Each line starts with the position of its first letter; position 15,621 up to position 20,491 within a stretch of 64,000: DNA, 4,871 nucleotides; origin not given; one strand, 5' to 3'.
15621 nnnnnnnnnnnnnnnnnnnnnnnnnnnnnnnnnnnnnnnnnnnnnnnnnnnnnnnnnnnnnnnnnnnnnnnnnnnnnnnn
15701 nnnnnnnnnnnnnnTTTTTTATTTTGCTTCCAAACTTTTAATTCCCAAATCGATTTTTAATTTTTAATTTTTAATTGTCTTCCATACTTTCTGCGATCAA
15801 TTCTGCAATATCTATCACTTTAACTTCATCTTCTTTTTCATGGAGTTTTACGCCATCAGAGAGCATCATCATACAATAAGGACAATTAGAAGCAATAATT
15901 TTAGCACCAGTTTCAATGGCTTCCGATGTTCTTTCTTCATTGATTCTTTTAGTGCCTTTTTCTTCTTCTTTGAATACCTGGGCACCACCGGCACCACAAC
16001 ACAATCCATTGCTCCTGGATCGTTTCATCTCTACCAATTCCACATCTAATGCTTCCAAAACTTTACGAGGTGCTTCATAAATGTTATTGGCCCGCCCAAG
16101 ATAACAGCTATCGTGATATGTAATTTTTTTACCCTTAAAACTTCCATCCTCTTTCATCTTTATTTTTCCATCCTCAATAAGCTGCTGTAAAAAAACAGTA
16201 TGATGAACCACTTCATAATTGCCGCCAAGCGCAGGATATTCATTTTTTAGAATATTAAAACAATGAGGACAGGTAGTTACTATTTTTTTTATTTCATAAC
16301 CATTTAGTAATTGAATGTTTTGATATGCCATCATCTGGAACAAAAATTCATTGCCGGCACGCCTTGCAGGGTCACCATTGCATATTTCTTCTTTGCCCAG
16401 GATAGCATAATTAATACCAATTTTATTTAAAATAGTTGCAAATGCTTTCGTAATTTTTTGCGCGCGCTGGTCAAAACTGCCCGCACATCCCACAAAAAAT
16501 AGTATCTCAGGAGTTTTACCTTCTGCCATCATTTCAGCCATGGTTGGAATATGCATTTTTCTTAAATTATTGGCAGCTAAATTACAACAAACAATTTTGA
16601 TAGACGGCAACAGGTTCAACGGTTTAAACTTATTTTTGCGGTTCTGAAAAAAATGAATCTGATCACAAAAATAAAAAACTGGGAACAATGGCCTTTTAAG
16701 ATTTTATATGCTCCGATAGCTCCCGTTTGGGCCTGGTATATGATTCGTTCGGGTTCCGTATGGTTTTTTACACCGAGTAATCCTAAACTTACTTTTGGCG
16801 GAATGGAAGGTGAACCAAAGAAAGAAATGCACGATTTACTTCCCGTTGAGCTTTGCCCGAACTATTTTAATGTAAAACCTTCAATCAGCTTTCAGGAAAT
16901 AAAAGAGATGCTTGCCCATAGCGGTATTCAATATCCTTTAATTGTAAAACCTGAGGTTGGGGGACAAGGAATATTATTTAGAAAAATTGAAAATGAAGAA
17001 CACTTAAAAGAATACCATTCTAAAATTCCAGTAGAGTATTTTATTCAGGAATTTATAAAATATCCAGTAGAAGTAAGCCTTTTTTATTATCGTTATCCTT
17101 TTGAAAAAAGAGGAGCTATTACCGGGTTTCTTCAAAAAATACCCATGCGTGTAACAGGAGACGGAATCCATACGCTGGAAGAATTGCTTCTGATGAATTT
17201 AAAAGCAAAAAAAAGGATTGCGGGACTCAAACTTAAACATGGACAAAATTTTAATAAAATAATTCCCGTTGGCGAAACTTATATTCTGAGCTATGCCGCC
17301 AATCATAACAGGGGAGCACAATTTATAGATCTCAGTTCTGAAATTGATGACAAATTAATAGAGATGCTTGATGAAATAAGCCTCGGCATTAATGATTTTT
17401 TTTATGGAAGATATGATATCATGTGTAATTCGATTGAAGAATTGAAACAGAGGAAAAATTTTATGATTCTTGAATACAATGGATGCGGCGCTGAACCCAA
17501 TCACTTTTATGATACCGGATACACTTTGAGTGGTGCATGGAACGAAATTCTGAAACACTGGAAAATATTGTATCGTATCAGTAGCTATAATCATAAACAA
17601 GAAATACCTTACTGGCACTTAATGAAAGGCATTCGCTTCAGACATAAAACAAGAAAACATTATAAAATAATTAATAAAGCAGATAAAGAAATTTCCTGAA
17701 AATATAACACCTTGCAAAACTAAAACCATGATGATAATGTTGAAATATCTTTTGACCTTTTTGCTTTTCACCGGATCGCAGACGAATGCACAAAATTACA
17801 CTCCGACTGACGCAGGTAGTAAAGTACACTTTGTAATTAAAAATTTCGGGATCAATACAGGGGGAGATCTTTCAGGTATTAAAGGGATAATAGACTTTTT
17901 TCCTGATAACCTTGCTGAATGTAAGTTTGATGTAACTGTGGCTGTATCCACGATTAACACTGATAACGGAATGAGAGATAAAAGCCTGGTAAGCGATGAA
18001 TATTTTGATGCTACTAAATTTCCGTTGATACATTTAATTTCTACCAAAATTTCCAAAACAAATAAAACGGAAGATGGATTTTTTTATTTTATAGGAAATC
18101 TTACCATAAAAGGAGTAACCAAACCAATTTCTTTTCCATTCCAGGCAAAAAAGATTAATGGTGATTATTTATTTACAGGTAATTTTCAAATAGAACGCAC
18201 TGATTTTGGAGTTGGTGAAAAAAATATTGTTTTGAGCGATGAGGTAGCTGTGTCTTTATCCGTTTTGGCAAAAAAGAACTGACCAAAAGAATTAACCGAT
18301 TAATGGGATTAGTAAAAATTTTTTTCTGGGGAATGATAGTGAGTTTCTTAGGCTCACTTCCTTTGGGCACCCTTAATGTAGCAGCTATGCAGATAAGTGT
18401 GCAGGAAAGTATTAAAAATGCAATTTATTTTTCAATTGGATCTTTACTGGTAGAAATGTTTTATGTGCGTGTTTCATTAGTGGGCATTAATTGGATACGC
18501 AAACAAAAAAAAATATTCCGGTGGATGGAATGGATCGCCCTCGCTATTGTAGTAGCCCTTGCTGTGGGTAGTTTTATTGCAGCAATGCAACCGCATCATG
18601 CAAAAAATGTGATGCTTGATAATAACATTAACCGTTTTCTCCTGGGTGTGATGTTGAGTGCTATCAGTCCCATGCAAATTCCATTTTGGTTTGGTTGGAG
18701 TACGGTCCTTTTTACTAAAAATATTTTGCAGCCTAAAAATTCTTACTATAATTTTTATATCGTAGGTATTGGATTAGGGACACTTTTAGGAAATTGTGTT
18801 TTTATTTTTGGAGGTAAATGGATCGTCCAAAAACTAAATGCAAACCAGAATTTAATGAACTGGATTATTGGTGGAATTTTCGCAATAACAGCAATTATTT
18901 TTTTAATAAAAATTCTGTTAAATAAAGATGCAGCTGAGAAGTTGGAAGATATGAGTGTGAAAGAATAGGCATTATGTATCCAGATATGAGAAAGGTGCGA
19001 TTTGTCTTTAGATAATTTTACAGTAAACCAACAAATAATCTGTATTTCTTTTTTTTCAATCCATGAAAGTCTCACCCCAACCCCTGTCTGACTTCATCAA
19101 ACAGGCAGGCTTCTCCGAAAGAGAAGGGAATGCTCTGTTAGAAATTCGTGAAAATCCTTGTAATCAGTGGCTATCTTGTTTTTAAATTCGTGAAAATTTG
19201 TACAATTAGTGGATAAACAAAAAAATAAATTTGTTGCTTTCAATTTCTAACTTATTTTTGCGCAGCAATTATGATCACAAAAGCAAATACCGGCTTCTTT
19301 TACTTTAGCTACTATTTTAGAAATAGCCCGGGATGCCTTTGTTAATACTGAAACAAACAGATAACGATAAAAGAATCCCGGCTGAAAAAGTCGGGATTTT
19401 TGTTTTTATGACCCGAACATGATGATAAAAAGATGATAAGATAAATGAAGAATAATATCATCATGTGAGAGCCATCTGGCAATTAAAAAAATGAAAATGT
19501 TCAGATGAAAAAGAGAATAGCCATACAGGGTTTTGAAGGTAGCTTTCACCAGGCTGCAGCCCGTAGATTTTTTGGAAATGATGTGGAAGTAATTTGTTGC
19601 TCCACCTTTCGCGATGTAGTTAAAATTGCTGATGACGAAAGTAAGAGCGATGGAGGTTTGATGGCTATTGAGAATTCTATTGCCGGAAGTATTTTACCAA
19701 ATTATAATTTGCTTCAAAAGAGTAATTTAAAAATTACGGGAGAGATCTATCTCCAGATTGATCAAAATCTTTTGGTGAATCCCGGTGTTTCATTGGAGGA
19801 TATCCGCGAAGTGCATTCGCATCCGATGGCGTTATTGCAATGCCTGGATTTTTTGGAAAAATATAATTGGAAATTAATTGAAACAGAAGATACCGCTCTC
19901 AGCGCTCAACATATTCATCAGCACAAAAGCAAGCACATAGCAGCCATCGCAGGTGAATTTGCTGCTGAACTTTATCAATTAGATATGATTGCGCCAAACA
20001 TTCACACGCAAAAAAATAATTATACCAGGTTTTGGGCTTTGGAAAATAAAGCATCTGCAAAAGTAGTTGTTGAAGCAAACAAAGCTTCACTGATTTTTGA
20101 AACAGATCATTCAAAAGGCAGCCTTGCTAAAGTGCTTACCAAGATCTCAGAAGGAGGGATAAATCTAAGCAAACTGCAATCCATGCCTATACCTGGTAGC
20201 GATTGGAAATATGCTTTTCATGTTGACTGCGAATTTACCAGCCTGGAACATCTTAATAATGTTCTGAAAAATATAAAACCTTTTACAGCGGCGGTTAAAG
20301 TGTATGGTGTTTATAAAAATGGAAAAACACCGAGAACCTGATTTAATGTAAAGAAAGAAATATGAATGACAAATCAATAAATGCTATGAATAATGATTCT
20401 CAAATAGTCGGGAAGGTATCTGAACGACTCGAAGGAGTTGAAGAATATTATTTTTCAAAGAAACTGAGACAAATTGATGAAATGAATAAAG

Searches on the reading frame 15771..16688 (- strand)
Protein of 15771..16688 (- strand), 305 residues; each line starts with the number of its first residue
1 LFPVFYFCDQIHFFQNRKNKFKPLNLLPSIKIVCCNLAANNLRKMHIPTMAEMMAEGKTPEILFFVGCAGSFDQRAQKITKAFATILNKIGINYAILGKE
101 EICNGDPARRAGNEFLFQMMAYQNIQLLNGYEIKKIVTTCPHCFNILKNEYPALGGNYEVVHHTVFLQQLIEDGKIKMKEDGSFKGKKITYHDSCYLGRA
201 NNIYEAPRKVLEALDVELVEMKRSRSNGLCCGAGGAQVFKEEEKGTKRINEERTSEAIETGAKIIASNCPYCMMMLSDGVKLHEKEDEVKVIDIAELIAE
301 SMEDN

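Call 70: search_protein_families(library=pfam, proteins=[window:15771-16688:-], max_evalue=0.0001)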
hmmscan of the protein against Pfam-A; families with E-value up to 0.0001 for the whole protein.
window:15771-16688:- (305 aa): 1 family
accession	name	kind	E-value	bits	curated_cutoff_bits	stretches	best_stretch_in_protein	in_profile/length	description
PF02754.22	CCG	-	4.7e-36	123.2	20.6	2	189-276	1-84/85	Cysteine-rich domain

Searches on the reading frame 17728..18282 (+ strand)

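Call 70: search_protein_families(library=pfam, proteins=[window:17728-18282:+], max_evalue=0.0001)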
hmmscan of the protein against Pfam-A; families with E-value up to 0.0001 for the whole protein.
window:17728-18282:+ (184 aa): 1 family
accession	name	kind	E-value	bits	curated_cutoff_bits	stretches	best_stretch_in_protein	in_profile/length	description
PF04264.18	YceI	-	2.2e-29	103.2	23.7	1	26-179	3-148/150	YceI-like domain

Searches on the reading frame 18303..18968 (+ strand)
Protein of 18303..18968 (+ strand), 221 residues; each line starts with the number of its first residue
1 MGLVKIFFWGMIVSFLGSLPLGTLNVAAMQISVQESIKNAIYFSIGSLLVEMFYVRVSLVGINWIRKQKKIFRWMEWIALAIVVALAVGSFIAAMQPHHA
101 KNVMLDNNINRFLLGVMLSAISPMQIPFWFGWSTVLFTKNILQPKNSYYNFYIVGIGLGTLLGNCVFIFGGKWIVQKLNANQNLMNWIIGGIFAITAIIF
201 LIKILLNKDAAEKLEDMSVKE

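Call 70: search_protein_families(library=pfam, proteins=[window:18303-18968:+], max_evalue=0.0001)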
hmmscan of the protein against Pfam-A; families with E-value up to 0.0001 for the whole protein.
window:18303-18968:+ (221 aa): 1 family
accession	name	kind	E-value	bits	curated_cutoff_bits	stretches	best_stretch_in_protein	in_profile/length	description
PF01810.24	LysE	-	3.6e-15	56.4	25.6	1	17-202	3-191/193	LysE type translocator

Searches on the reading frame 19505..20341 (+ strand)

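Call 70: search_protein_families(library=pfam, proteins=[window:19505-20341:+], max_evalue=0.0001)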
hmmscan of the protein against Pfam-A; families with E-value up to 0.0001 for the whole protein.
window:19505-20341:+ (278 aa): 1 family
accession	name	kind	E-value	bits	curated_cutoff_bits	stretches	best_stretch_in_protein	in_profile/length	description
PF00800.23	PDT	-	6.3e-57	192.7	25.2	1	5-182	1-179/181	Prephenate dehydratase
